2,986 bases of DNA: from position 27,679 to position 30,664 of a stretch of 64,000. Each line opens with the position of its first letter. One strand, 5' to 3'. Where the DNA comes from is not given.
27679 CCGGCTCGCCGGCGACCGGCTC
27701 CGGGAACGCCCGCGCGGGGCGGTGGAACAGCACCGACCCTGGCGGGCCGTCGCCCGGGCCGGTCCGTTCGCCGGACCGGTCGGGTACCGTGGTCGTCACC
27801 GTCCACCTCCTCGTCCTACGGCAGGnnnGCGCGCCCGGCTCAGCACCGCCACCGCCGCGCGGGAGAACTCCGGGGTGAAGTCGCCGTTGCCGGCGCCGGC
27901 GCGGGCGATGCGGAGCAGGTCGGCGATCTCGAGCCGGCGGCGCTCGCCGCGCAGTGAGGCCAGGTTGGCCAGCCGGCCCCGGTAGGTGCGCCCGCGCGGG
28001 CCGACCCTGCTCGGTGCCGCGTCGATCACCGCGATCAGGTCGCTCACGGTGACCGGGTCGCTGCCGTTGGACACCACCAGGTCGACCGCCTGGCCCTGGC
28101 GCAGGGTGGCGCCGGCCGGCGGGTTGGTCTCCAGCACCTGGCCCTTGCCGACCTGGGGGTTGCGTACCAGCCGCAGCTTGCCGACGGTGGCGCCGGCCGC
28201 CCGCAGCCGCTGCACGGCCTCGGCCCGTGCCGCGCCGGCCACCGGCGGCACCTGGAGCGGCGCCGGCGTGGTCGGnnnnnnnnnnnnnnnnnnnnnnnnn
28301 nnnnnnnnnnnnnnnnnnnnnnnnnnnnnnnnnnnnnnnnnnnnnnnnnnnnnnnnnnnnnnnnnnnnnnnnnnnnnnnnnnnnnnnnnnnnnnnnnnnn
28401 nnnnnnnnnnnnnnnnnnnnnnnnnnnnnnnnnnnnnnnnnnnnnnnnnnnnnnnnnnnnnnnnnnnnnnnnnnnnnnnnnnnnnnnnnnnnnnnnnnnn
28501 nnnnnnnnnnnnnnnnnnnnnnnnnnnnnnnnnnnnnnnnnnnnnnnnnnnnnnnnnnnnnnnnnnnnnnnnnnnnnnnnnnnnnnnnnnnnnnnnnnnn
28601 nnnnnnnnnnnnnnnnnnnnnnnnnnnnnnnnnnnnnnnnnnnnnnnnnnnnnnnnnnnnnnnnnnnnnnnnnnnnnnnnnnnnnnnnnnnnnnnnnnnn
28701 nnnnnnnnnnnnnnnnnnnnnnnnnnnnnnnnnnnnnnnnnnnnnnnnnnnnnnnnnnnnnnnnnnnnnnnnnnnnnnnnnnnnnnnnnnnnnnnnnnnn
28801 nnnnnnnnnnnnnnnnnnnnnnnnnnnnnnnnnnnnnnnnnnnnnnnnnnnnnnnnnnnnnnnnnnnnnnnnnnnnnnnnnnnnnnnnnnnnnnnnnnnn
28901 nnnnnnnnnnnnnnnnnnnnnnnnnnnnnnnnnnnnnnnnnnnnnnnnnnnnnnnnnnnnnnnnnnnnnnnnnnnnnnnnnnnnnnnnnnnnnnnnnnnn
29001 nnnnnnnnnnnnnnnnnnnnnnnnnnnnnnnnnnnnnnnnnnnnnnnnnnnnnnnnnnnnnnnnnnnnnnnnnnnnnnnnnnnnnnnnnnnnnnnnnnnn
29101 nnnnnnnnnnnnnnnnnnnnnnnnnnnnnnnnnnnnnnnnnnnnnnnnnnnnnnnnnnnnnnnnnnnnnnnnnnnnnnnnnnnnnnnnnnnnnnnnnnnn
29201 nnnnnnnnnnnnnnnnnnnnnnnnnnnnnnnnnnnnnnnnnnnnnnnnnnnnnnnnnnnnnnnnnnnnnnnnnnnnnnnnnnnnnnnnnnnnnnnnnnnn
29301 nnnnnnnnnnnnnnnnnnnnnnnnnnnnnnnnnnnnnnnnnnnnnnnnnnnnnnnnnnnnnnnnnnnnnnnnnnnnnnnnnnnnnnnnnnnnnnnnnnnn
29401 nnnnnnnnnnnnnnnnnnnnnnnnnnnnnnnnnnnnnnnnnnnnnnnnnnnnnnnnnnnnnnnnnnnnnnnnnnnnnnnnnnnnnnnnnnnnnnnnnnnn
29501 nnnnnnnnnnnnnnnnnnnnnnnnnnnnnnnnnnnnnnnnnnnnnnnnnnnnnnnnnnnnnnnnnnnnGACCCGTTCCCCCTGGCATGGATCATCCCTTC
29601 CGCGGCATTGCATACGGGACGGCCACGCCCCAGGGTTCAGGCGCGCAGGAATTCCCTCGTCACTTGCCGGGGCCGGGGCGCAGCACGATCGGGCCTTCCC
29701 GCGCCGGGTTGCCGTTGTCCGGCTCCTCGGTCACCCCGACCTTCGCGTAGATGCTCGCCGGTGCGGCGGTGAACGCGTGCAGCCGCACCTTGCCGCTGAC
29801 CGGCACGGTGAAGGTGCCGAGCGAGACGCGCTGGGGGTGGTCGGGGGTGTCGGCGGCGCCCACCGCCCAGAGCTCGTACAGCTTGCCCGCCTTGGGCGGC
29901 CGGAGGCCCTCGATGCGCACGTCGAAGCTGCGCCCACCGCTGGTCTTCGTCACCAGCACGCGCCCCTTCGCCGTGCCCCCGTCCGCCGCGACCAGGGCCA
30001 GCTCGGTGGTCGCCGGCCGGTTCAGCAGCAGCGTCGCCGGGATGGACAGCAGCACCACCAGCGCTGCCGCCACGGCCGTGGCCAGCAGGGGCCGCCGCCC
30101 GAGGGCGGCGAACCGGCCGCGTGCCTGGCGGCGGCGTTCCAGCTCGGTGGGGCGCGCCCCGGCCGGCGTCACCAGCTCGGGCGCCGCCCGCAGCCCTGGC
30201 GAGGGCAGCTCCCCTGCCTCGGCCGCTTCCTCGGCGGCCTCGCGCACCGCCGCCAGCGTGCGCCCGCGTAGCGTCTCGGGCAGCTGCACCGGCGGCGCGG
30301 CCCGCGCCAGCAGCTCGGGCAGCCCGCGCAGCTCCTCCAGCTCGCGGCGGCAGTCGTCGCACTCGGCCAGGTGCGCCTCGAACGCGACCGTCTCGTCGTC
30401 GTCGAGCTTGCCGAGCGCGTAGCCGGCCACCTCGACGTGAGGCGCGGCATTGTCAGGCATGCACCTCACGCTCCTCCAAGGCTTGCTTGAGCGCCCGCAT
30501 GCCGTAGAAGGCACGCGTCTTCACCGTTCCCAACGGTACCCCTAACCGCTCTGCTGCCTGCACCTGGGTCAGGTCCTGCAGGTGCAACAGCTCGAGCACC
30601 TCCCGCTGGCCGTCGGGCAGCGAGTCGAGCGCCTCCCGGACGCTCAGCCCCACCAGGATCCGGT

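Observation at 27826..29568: Hanks-type kinase with the catalytic residues replaced: a PASTA-bearing pseudokinase next to EccC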

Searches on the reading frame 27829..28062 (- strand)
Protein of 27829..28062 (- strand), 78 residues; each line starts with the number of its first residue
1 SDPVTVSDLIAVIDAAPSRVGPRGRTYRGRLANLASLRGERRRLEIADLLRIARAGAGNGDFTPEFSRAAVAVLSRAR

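Call 34: search_protein_families(library=pfam, proteins=[window:27829-28062:-], max_evalue=1)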
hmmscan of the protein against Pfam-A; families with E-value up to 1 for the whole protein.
window:27829-28062:- (78 aa): 0 families

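Call 42: search_protein_representatives(alignment_id=A4)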
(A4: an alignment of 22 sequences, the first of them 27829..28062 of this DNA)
Query: 22 sequences, 78 profile positions. Proteins with E-value up to 0.001 (for the whole library): 62; up to 1e-10: 33; up to 1e-30: 7. The best 62 are listed.
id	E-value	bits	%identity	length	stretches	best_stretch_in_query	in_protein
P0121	3.1e-67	238.7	-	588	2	1-75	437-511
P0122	4.7e-46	170.9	-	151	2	7-76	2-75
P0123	6.7e-36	138.3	-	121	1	1-77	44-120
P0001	3.0e-35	136.2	-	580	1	1-77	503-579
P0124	6.7e-34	131.9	-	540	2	1-75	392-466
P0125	1.8e-31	124.1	-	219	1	1-77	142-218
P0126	2.4e-31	123.7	-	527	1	1-77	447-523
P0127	4.1e-30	119.8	-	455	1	1-76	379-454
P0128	4.0e-29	116.6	-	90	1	8-75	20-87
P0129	3.0e-28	113.8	-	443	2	2-75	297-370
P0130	5.6e-28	112.9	-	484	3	2-76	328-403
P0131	1.9e-25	104.8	-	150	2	12-75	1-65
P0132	2.2e-25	104.6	-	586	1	2-75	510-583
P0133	3.1e-25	104.1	-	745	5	4-75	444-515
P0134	3.4e-25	104.0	-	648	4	4-75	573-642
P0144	2.4e-13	66.0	-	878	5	4-75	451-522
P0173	4.3e-04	36.4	-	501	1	3-75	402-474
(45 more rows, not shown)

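Call 44: find_encoding_contigs(protein=P0173, flank=10000, max_places=1)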
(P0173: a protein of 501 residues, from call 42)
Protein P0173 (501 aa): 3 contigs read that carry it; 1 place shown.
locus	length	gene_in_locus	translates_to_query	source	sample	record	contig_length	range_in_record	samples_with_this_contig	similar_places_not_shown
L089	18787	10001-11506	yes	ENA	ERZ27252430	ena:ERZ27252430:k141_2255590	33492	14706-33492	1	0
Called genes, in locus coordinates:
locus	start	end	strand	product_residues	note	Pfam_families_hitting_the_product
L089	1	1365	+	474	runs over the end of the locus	PF01743:PolyA_pol, PF12627:PolyA_pol_RNAbd, PF01966:HD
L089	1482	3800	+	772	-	PF00989:PAS, PF08448:PAS_4, PF00989:PAS, PF13188:PAS_8 (weak), PF08447:PAS_3, PF13426:PAS_9 (weak), PF00990:GGDEF, PF00563:EAL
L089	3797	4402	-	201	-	PF13489:Methyltransf_23 (weak), PF13847:Methyltransf_31 (weak), PF08241:Methyltransf_11, PF13649:Methyltransf_25, PF08242:Methyltransf_12 (weak)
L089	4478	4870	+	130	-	PF17249:DUF5318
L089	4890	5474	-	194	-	PF00248:Aldo_ket_red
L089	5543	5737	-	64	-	-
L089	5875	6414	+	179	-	PF02643:DUF192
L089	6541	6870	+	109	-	PF01250:Ribosomal_S6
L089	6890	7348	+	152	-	PF00436:SSB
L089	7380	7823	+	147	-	PF01084:Ribosomal_S18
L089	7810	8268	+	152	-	PF01281:Ribosomal_L9_N, PF03948:Ribosomal_L9_C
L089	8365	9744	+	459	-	PF00772:DnaB, PF03796:DnaB_C, PF13481:AAA_25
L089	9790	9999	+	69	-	-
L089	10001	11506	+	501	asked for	PF00069:Pkinase, PF07714:PK_Tyr_Ser-Thr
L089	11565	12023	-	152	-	-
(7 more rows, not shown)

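Call 46: find_encoding_contigs(protein=P0126, flank=9000, max_places=1)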
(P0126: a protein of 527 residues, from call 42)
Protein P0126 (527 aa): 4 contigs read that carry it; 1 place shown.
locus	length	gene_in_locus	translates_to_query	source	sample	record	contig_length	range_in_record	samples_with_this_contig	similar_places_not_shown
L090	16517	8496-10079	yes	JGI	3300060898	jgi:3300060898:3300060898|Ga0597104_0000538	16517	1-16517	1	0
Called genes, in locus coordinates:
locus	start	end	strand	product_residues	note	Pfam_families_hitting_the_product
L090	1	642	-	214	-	?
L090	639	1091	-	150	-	PF04542:Sigma70_r2, PF07638:Sigma70_ECF (weak), PF08281:Sigma70_r4_2, PF04545:Sigma70_r4 (weak), PF00196:GerE (weak)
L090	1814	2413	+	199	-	-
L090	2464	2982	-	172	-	PF00520:Ion_trans, PF07885:Ion_trans_2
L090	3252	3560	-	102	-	-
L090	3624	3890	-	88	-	-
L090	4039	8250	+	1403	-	PF00486:Trans_reg_C, PF03704:BTAD, PF13191:AAA_16, PF13424:TPR_12 (weak)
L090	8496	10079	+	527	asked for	PF00069:Pkinase, PF07714:PK_Tyr_Ser-Thr, PF03793:PASTA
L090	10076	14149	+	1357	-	PF13191:AAA_16 (faint), PF05729:NACHT (faint), PF13401:AAA_22 (faint), PF01580:FtsK_SpoIIIE, PF13555:AAA_29 (faint), PF01580:FtsK_SpoIIIE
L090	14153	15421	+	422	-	PF08817:YukD, PF06564:CBP_BcsQ (weak)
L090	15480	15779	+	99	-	PF10824:T7SS_ESX_EspC, PF06013:WXG100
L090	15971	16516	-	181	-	?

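Call 47: find_encoding_contigs(protein=P0130, flank=9000, max_places=1)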
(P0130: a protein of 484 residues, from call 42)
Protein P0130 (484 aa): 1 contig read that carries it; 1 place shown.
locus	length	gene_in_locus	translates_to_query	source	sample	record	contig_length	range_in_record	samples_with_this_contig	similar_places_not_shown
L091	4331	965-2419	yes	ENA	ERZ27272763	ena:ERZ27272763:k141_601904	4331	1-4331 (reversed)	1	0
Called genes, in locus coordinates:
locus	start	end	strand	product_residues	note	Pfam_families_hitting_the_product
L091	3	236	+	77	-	?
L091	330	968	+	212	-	-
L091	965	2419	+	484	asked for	-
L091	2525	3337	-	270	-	PF09359:VTC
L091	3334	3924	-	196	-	PF16316:DUF4956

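Call 48: find_encoding_contigs(protein=P0144, flank=9000, max_places=1)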
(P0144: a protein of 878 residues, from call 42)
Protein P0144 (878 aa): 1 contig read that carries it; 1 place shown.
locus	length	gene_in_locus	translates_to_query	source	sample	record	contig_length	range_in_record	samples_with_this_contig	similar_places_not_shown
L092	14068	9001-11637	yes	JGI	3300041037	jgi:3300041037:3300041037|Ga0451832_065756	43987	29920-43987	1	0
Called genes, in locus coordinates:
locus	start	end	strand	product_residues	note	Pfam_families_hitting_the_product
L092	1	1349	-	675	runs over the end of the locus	PF00580:UvrD-helicase, PF13245:AAA_19, PF13604:AAA_30 (faint), PF13361:UvrD_C, PF13538:UvrD_C_2, PF00570:HRDC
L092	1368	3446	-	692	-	PF03190:Thioredox_DsbH, PF13899:Thioredoxin_7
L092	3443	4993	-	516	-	PF02541:Ppx-GppA, PF21447:Ppx-GppA_III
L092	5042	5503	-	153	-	PF00300:His_Phos_1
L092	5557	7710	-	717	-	PF13089:PP_kinase_N, PF02503:PP_kinase, PF17941:PP_kinase_C_1, PF13091:PLDc_2 (weak), PF13090:PP_kinase_C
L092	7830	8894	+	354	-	PF04055:Radical_SAM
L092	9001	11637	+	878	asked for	PF00069:Pkinase, PF07714:PK_Tyr_Ser-Thr, PF03109:ABC1 (faint)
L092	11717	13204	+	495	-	PF04107:GCS2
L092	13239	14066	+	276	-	?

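Call 68: predict_structure(alignment_id=A4)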
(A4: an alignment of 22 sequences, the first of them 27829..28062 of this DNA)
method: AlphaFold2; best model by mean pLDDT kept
length: 78 residues; sequences in the alignment: 22
mean_pLDDT: 93.8   pTM: 0.82
mean pLDDT of the five models: 93.8, 93.1, 92.9, 91.5, 89.6
residues with pLDDT >= 90: 71; 70-90: 6; 50-70: 1; < 50: 0
segments of 3 or more residues with pLDDT < 50: none
pLDDT, mean of each block of 10 residues (from residue 1): 89 93 95 94 96 95 96 92
secondary structure, 60 per line:
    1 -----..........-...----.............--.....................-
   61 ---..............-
elements in order: H6-15 H24-36 H39-59 H64-77

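Call 74: fold_search(model_id=the predicted structure, library=pdb)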
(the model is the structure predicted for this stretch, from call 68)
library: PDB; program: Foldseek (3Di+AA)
matches with E <= 10: 91; with E <= 0.001: 0
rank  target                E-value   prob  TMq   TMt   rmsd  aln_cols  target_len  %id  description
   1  2gsc_E                7.7e-01  0.30  0.42  0.32   6.0        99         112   12  Crystal Structure of the Conserved Hypothetical Cytosolic Protein Xcc0516 from Xanthomonas campestris (released 2006-10-03)
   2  2qzg_B                1.1e+00  0.23  0.43  0.39   6.6        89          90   12  Crystal structure of unknown function protein MMP1188 (released 2007-09-04)
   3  2qsb                  1.9e+00  0.44  0.55  0.52   3.6        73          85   16  Crystal structure of a protein from uncharacterized family UPF0147 from Thermoplasma acidophilum (released 2007-09-11)
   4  8bmw_B                2.0e+00  0.28  0.47  0.34   4.9        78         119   20  SsoCsm (released 2023-03-01)
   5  7nsn_B                2.1e+00  0.66  0.68  0.06   2.8        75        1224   11  Multi-domain GH92 alpha-1,2-mannosidase from Neobacillus novalis: mannoimidazole complex (released 2022-09-21)
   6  8bmw_E                2.1e+00  0.25  0.49  0.35   4.7        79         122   19  SsoCsm (released 2023-03-01)
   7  2gsc_D                2.2e+00  0.35  0.57  0.42   4.6        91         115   12  Crystal Structure of the Conserved Hypothetical Cytosolic Protein Xcc0516 from Xanthomonas campestris (released 2006-10-03)
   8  9qvo                  2.2e+00  0.05  0.23  0.08  11.5        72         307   17  Crystal structure of the CtaG_H128A variant from Ruminiclostridium cellulolyticum (P2(1)-small) (released 2025-10-01)
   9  3uit_B                2.4e+00  0.38  0.59  0.22   6.3       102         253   12  Overall structure of Patj/Pals1/Mals complex (released 2012-02-22)
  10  2gsc_C                2.5e+00  0.23  0.50  0.38   5.2        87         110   11  Crystal Structure of the Conserved Hypothetical Cytosolic Protein Xcc0516 from Xanthomonas campestris (released 2006-10-03)
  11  9qvp_A                2.7e+00  0.04  0.23  0.08  11.4        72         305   17  Crystal structure of the CtaG_H128A variant from Ruminiclostridium cellulolyticum (P2(1)2(1)2(1)-medium) (released 2025-10-01)
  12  2gsc_A                2.8e+00  0.25  0.56  0.42   4.4        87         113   13  Crystal Structure of the Conserved Hypothetical Cytosolic Protein Xcc0516 from Xanthomonas campestris (released 2006-10-03)
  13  9qvk                  2.8e+00  0.04  0.23  0.08  11.5        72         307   17  Crystal structure of the CtaG_C11A variant from Ruminiclostridium cellulolyticum (P2(1)-small) (released 2025-10-01)
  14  5wa3_B                3.0e+00  0.06  0.29  0.10  10.9        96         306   14  Pyridine synthase, TbtD, from thiomuracin biosynthesis (released 2017-11-22)
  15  9qvq_B                3.0e+00  0.04  0.23  0.08  11.3        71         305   17  Crystal structure of the CtaG_H128A variant from Ruminiclostridium cellulolyticum in complex with PHBA (P2(1)-medium) (released 2025-10-01)
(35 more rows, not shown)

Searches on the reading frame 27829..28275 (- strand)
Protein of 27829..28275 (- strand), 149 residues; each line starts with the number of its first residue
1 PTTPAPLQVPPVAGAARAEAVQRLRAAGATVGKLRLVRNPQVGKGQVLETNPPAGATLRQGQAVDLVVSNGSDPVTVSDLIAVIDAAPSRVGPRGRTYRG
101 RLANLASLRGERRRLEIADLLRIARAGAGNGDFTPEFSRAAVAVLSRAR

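Call 40: predict_structure(alignment_id=A3)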
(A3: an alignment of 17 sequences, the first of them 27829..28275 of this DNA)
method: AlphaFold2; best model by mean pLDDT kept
length: 149 residues; sequences in the alignment: 17
mean_pLDDT: 92.3   pTM: 0.75
mean pLDDT of the five models: 92.3, 90.0, 89.8, 88.4, 82.8
residues with pLDDT >= 90: 128; 70-90: 17; 50-70: 4; < 50: 0
segments of 3 or more residues with pLDDT < 50: none
pLDDT, mean of each block of 10 residues (from residue 1): 75 94 92 93 94 91 94 93 92 94 94 96 95 95 92
secondary structure, 60 per line:
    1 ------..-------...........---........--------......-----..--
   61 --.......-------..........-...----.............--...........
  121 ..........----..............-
elements in order: H17-26 E30-37 E46-51 E63-69 H77-86 H95-107 H110-130 H135-148

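Call 45: fold_search(model_id=the predicted structure, library=pdb)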
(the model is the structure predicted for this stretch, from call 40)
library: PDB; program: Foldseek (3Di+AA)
matches with E <= 10: 207; with E <= 0.001: 6
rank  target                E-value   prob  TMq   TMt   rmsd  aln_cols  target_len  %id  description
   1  3py9                  1.3e-05  1.00  0.41  0.22   7.7        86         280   21  X-ray structural studies of the entire extra-cellular region of the Ser/Thr kinase PrkC from Staphylococcus aureus (released 2011-01-19)
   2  5e10                  4.3e-05  1.00  0.38  0.42   8.3        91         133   25  Crystal Structure of PASTA Domains 1 and 2 of Mycobacterium tuberculosis Protein Kinase B (released 2016-09-14)
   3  5e12_A                6.3e-05  1.00  0.43  0.32   3.7        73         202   36  Crystal Structure of PASTA Domains 2, 3 and 4 of Mycobacterium tuberculosis Protein Kinase B (released 2016-09-14)
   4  5e12_B                9.2e-05  1.00  0.39  0.31   4.8        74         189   32  Crystal Structure of PASTA Domains 2, 3 and 4 of Mycobacterium tuberculosis Protein Kinase B (released 2016-09-14)
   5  3m9g                  9.8e-05  1.00  0.42  0.31   7.0        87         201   21  Crystal structure of the three-PASTA-domain of a Ser/Thr kinase from Staphylococcus aureus (released 2010-11-03)
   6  3ouv                  2.9e-04  1.00  0.42  0.90   1.9        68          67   35  SeMet Derivative of L512M mutant of PASTA domain 3 of Mycobacterium tuberculosis PknB (released 2011-09-21)
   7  2mgv_MODEL_1_A        1.3e-03  1.00  0.38  0.81   1.6        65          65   37  NMR structure of PASTA domain of PonA2 from Mycobacterium tuberculosis (released 2013-12-25)
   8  2kui_MODEL_1_A        2.9e-03  1.00  0.43  0.24   7.9        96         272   30  NMR structure of the PASTA domain of Mycobacterium tuberculosis of PknB (released 2010-04-14)
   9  2kuf_MODEL_1_A        5.4e-03  1.00  0.42  0.46   6.6        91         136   30  NMR structure of the PASTA domain 3 and 4 of Mycobacterium tuberculosis of PknB (released 2010-04-14)
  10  7o4c_A                2.7e-02  0.99  0.34  0.43   9.5        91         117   18  Crystal structure of PASTA domains of the Penicillin-Binding Protein 1 (PBP1) from Staphylococcus aureus (released 2021-11-03)
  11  5e0y                  3.2e-02  1.00  0.35  0.70   2.7        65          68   28  Crystal Structure of PASTA Domain 4 of Mycobacterium tuberculosis Protein Kinase B (released 2016-09-14)
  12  5nod                  4.8e-02  1.00  0.37  0.69   2.8        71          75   17  PASTA subunit 4 of Streptococcus pneumoniae STKP crystallized with PEG and succinate (released 2017-11-08)
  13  2kud_MODEL_1_A        5.8e-02  0.98  0.33  0.36   3.7        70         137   36  NMR structure of the PASTA domain 1 and 2 of Mycobacterium tuberculosis of PknB (released 2010-04-14)
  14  2kue_MODEL_1_A        6.1e-02  0.99  0.34  0.37   3.6        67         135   33  NMR structure of the PASTA domain 2 and 3 of Mycobacterium tuberculosis of PknB (released 2010-04-14)
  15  7o61_A                6.1e-02  0.98  0.34  0.43   9.1        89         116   18  Crystal structure of the C-terminal PASTA domains of Staphylococcus aureus PBP1 (released 2022-04-20)
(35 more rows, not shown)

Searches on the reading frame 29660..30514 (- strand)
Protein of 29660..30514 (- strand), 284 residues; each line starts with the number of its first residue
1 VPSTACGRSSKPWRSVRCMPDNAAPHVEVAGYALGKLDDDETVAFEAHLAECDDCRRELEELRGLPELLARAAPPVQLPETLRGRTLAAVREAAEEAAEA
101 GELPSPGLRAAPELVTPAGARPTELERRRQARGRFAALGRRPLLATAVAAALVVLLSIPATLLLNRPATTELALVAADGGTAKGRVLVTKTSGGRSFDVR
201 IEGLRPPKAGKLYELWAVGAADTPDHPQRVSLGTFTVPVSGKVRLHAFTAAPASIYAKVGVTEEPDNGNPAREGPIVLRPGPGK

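Call 3: search_protein_families(library=pfam, proteins=[window:29660-30514:-], max_evalue=0.01)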
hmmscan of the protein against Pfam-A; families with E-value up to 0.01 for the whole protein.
window:29660-30514:- (284 aa): 2 families
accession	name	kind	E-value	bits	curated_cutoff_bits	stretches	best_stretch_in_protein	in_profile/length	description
PF10099.14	RskA_C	-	4.1e-14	53.4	29.4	1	144-275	2-134/135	Anti-sigma-K factor rskA, C-terminal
PF13490.11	zf-HC2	-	2e-07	31.4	22.2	1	32-56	11-35/35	Putative zinc-finger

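Call 52: search_protein_families(library=ncbifam, proteins=[window:29660-30514:-], max_evalue=0.001)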
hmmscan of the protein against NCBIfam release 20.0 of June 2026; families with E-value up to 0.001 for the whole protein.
window:29660-30514:- (284 aa): 4 families
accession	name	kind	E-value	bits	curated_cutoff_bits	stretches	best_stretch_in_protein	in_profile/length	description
NF052375.1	antisigma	equivalog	1.2e-24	87.5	100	1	30-271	3-212/217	anti-sigma factor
NF010501.0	PRK13920.1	subfamily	1.4e-12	47.7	225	1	31-241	10-180/213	putative anti-sigmaE protein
TIGR03988.1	antisig_RsrA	equivalog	4.5e-06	26.7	62.5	1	33-93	13-73/77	mycothiol system anti-sigma-R factor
TIGR02451.1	anti_sig_ChrR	subfamily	0.00028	20.8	124.5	1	30-99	9-78/216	ChrR family anti-sigma-E factor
